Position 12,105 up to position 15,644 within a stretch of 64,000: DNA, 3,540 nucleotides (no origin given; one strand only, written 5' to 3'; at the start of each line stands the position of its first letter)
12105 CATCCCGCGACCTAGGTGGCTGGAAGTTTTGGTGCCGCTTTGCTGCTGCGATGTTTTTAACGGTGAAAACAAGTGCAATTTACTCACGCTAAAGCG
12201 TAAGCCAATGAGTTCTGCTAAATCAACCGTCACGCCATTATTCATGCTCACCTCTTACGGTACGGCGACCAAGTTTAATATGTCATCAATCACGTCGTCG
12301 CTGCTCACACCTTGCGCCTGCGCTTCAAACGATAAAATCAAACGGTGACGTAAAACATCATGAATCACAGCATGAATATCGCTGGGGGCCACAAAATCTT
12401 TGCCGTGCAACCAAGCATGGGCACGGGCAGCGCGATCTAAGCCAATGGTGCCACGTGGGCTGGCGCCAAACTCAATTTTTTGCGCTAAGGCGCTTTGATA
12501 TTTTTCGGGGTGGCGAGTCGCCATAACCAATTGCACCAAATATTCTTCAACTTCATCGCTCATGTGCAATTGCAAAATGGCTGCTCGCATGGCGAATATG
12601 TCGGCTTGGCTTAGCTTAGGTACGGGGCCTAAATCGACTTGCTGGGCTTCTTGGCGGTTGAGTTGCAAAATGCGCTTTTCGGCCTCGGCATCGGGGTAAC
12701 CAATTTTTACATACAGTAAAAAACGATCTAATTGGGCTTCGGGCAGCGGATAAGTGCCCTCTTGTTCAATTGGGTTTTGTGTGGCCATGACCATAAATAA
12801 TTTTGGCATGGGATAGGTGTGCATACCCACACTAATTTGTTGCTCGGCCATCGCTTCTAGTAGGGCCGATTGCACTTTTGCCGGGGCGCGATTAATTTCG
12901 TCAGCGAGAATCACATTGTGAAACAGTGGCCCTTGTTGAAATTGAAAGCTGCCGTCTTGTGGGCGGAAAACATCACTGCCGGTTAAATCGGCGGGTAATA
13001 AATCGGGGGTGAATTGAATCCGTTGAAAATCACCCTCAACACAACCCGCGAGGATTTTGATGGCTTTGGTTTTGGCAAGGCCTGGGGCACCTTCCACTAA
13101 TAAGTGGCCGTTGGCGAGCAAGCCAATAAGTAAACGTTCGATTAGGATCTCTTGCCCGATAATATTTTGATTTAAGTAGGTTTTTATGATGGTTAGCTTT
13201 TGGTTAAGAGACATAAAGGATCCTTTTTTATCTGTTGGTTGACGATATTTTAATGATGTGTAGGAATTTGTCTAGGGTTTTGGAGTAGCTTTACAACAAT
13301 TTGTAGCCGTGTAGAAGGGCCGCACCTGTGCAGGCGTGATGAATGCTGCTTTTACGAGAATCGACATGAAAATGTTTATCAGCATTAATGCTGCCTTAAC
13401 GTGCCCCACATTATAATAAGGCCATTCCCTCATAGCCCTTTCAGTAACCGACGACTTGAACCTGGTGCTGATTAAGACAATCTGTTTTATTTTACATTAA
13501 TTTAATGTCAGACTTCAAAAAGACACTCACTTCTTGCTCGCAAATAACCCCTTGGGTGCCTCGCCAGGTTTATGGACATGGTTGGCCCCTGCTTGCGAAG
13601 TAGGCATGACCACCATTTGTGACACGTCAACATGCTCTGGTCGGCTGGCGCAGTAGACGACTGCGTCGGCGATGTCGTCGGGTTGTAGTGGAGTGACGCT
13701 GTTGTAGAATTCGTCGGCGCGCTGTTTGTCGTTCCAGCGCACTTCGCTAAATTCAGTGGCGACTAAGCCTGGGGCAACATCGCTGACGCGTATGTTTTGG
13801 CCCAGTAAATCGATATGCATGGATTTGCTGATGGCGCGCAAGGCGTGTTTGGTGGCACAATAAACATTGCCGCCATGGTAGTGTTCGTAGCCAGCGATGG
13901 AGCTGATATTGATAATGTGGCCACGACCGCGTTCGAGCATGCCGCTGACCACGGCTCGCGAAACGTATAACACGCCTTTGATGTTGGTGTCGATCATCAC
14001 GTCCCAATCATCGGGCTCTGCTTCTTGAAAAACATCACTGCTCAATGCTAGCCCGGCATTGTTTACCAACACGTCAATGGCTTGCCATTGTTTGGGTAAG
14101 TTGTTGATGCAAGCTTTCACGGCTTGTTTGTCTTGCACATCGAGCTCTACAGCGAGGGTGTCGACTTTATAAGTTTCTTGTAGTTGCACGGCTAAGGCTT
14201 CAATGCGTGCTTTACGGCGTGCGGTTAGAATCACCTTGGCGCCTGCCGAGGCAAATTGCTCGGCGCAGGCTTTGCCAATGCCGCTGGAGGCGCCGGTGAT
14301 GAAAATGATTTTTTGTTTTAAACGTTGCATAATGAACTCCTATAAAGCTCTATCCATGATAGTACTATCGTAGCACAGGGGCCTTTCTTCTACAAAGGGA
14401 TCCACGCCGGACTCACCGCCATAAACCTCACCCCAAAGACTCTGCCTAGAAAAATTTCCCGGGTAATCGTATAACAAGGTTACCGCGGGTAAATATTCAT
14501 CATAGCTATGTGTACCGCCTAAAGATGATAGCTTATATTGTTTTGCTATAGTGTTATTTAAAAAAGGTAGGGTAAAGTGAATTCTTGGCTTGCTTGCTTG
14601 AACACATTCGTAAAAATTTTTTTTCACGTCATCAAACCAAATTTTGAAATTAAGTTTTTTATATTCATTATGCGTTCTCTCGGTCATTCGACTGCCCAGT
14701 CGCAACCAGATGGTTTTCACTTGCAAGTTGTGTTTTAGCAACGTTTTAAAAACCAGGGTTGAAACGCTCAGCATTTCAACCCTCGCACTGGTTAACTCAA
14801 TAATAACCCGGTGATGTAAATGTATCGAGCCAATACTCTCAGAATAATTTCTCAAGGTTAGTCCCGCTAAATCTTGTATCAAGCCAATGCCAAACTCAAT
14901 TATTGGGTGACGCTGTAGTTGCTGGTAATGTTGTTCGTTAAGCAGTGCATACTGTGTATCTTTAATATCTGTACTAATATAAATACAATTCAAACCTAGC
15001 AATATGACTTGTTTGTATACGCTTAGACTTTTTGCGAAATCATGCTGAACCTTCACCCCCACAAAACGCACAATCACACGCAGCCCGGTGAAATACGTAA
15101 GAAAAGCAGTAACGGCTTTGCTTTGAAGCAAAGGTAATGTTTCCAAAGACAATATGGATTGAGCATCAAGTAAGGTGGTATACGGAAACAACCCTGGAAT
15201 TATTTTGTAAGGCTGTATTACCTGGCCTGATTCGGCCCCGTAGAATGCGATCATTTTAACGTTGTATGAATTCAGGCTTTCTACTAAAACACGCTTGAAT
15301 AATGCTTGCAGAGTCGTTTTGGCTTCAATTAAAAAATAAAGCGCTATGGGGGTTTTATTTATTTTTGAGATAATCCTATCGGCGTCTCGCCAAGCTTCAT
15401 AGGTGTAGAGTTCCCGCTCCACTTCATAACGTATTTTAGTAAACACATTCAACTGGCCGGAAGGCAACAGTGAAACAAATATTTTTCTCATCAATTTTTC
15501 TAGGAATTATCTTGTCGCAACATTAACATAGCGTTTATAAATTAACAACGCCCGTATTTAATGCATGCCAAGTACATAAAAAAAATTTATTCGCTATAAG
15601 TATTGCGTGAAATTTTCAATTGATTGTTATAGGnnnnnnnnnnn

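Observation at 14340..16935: AT-rich tandem pair of paralogous hypothetical genes with no recognisable domains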

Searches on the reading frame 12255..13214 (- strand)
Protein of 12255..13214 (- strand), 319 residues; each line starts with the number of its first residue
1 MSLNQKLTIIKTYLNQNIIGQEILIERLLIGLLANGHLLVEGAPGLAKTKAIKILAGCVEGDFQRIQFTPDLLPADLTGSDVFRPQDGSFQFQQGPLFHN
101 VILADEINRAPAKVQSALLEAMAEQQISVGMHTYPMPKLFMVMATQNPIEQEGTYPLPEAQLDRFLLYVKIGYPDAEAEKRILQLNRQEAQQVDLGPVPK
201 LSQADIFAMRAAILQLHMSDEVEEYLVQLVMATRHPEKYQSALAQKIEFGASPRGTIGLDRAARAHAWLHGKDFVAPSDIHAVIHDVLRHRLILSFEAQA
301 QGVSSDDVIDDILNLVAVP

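Call 27: find_related_loci(query=window:12255-13214:-, collection=genome_contigs, flank=10000)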
Query window:12255-13214:- (319 aa) in genome_contigs; peptide patterns used: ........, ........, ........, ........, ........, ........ (x = any residue, [..] = any of these).
202 stretches matched a pattern; 140 encode a relative of the query (tblastn E <= 1e-3); the best 80 are kept; 80 distinct loci.
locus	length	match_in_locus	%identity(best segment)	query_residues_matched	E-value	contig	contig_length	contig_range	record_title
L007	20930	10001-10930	71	10-319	2e-152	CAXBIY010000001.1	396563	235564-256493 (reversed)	MAG TPA_asm: uncultured Gammaproteobacteria bacterium isolate ERR2762135_binner12_Refined_1 genome assembly, contig: ERZ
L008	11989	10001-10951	69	1-319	5e-148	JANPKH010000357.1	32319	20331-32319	MAG: Gammaproteobacteria bacterium isolate VAR_61_metabat_259_sub VAR_61_k141_718858, whole genome shotgun sequence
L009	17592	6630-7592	67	2-319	6e-148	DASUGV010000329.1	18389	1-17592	MAG TPA_asm: Rhodocyclaceae bacterium isolate SMAG_U1415 k141_1132718, whole genome shotgun sequence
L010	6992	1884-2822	66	10-319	4e-147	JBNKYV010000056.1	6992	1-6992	MAG: Gammaproteobacteria bacterium isolate D1D2.bin.13.orig k141_143807, whole genome shotgun sequence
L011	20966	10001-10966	67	1-319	1e-146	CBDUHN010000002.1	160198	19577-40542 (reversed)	MAG TPA_asm: uncultured Gammaproteobacteria bacterium isolate SRR22808126_binner12_Refined_108 genome assembly, contig:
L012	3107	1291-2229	67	10-319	4e-153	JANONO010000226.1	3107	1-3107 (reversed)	MAG: Gallionellaceae bacterium isolate VAR_43_metabat_362 VAR_43_k141_5153066, whole genome shotgun sequence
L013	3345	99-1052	69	1-318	4e-152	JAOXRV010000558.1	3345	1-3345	MAG: Cellvibrionaceae bacterium isolate R2S4C2D_S42.025 k141_477854, whole genome shotgun sequence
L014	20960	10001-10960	65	3-319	1e-144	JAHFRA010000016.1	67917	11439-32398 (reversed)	MAG: Gallionella sp. isolate nzgw563 NODE_219_length_67918_cov_6.942579, whole genome shotgun sequence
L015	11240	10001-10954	67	1-318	1e-144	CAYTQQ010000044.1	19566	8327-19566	MAG TPA_asm: uncultured Cellvibrionaceae bacterium isolate SRP220891_co3_641 genome assembly, contig: NODE_3563_length_1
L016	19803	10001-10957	65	1-319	9e-145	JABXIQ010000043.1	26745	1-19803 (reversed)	MAG: Kangiellaceae bacterium isolate HF-Din12 c_000000010679, whole genome shotgun sequence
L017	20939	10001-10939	66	10-319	2e-144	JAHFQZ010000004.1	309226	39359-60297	MAG: Nitrosomonadales bacterium isolate nzgw562 NODE_12_length_309227_cov_14.386981, whole genome shotgun sequence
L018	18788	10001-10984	65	1-319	4e-144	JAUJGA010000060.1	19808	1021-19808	MAG: Gammaproteobacteria bacterium isolate MAG-626 k141_139, whole genome shotgun sequence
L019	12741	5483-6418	67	9-319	5e-144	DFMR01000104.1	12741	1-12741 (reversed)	MAG TPA_asm: Proteobacteria bacterium UBA3588 UBA3588_contig_2567, whole genome shotgun sequence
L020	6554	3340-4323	65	1-319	3e-144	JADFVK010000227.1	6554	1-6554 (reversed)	MAG: Proteobacteria bacterium isolate C1.bin.13 k83_2852406, whole genome shotgun sequence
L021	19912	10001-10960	65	1-319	2e-143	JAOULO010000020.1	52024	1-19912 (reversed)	MAG: Gammaproteobacteria bacterium isolate 8_1_Jan_SF_Bin82 8_1_Jan_SF_Bin82_scaffold_15_c2, whole genome shotgun sequen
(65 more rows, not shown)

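Call 62: find_related_loci(query=window:12255-13214:-, collection=metagenome_contigs, flank=10000)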
Query window:12255-13214:- (319 aa) in metagenome_contigs; peptide patterns used: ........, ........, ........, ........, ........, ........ (x = any residue, [..] = any of these).
200 stretches matched a pattern; 118 encode a relative of the query (tblastn E <= 1e-3); the best 80 are kept; 80 distinct loci.
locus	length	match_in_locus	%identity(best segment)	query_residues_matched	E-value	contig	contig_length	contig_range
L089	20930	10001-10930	71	10-319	1e-152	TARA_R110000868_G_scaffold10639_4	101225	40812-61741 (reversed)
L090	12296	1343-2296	68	1-318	3e-146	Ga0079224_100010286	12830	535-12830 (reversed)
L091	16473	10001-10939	66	10-319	3e-145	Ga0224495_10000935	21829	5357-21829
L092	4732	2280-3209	69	13-319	2e-147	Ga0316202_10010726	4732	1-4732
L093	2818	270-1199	68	13-319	4e-152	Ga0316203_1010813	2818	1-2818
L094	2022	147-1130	65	1-319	7e-155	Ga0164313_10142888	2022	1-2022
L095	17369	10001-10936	67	9-319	3e-144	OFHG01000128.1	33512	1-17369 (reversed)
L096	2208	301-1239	65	10-319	7e-154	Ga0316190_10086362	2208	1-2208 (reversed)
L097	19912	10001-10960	65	1-319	1e-143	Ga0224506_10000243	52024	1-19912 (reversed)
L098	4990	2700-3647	67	1-316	4e-145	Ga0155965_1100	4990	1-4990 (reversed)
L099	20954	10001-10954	65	4-319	3e-143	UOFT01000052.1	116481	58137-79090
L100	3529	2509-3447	65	10-319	4e-148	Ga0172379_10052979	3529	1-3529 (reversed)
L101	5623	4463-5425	65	1-319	9e-144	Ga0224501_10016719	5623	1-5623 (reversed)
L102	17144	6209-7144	66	10-319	7e-143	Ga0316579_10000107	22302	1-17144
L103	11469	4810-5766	65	4-319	1e-142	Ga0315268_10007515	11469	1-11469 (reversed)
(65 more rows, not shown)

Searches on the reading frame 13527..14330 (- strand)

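Call 4: search_protein_families(library=pfam, proteins=[window:13527-14330:-], max_evalue=1)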
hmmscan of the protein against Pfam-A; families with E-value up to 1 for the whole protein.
window:13527-14330:- (267 aa): 14 families
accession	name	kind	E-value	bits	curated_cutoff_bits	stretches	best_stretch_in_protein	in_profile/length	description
PF00106.31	adh_short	-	1.1e-57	195.1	26.6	1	7-199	1-191/195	short chain dehydrogenase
PF13561.12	adh_short_C2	-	8.1e-47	160.2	27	1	13-230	1-219/236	Enoyl-(Acyl carrier protein) reductase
PF08659.16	KR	-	6e-15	56.1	22.6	1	10-170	4-162/180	KR domain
PF23441.1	SDR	-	6.8e-07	29.4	27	1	3-204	4-208/258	SDR-like rossmann domain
PF01370.27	Epimerase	-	2e-05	24.5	20.9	1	9-153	1-124/240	NAD dependent epimerase/dehydratase family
PF13460.12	NAD_binding_10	-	0.00025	21.4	27.2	1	13-151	1-105/184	NAD(P)H-binding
PF02719.21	Polysacc_synt_2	-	0.0022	17.7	20.2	1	9-78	1-76/293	Polysaccharide biosynthesis protein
PF16363.11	GDP_Man_Dehyd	-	0.03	14.2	27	1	10-78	1-74/332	GDP-mannose 4,6 dehydratase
PF02737.24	3HCDH_N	-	0.061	13.7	22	1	18-72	10-64/180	3-hydroxyacyl-CoA dehydrogenase, NAD binding domain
PF02826.25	2-Hacid_dh_C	-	0.085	12.7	25.1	1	2-64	32-93/178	D-isomer specific 2-hydroxyacid dehydrogenase, NAD binding domain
PF01488.26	Shikimate_DH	-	0.1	13.1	24.3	1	2-59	8-66/138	Shikimate / quinate 5-dehydrogenase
PF02108.21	FliH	-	0.13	12.7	24.1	1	69-118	54-104/128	Flagellar assembly protein FliH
PF03807.23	F420_oxidored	-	0.16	13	21.6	1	8-54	2-46/94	NADP oxidoreductase coenzyme F420-dependent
PF05127.21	NAT10_TcmA_helicase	-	0.18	12.1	22.7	1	13-68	9-63/176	RNA cytidine acetyltransferase NAT10/TcmA, helicase domain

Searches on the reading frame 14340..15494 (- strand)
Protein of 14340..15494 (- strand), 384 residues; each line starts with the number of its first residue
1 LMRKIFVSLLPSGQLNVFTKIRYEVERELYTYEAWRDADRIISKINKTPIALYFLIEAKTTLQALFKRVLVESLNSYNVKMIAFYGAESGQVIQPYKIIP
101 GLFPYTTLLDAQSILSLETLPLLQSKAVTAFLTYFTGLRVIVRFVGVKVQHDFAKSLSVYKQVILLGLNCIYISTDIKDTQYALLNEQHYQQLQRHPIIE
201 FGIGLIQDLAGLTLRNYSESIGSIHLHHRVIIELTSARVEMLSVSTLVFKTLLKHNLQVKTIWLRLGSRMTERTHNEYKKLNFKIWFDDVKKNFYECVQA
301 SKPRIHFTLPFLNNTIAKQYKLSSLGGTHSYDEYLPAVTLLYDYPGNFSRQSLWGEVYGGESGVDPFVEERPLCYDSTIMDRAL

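Call 4: search_protein_families(library=pfam, proteins=[window:14340-15494:-], max_evalue=1)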
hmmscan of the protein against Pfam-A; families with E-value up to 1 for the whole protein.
window:14340-15494:- (384 aa): 1 family
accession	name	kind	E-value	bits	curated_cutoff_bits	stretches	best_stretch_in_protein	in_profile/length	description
PF23474.1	Acb1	-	0.01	16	27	1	321-344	89-112/144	Anti-CBASS protein Acb1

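Call 5: search_protein_families(library=ncbifam, proteins=[window:14340-15494:-], max_evalue=1)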
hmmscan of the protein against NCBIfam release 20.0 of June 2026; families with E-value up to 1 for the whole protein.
window:14340-15494:- (384 aa): 0 families

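Call 19: search_protein_families(library=padloc, proteins=[window:14340-15491:-], max_evalue=1)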
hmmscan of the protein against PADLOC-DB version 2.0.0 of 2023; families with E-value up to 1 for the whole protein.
window:14340-15491:- (383 aa): 1 family
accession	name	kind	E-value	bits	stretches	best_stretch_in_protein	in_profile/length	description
PDLC03288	MTase_II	-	0.0056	14.6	1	274-304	88-118/169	Type II methyltransferase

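Call 20: search_protein_families(library=phrogs, proteins=[window:14340-15491:-], max_evalue=1)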
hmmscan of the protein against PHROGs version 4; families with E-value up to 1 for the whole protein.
window:14340-15491:- (383 aa): 1 family
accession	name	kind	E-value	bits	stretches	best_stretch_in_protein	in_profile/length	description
phrog_755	-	DNA, RNA and nucleotide metabolism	0.0034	18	1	320-346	98-125/156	RNA ligase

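Call 42: predict_structure(alignment_id=A2)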
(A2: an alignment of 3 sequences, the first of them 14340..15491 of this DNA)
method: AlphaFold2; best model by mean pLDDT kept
length: 383 residues; sequences in the alignment: 3
mean_pLDDT: 43.4   pTM: 0.38
mean pLDDT of the five models: 43.4, 42.8, 39.5, 37.0, 36.4
residues with pLDDT >= 90: 0; 70-90: 0; 50-70: 139; < 50: 244
segments of 3 or more residues with pLDDT < 50: 21-30, 34-41, 85-126, 135-186, 203-215, 234-239, 265-282, 297-383
pLDDT, mean of each block of 10 residues (from residue 1): 59 61 41 47 54 55 62 60 41 27 24 30 48 47 39 44 43 34 45 51 43 49 52 48 59 58 45 45 53 51 36 30 28 29 31 30 27 29 27
secondary structure, 60 per line:
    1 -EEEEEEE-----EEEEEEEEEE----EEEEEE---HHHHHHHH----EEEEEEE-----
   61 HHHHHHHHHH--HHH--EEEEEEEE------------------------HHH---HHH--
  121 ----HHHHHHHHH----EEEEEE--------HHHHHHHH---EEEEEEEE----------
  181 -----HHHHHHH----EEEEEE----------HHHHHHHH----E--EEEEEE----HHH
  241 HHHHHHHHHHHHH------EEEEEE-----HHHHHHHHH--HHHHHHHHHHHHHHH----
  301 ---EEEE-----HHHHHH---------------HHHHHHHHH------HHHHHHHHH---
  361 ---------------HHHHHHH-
elements in order: E2-8 E14-23 E28-33 H37-44 E49-55 H61-70 E78-85 H125-133 E138-143 H152-159 E163-170 H186-192 E197-202 H213-220 E228-233 H238-253 E260-265 H271-279 H282-296 E304-307 H313-318 H334-342 H349-357 H376-382

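Call 75: search_solved_structures(query=window:14340-15491:-, max_evalue=10)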
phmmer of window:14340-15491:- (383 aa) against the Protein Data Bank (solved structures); distinct sequences matched with E-value up to 10: 0.
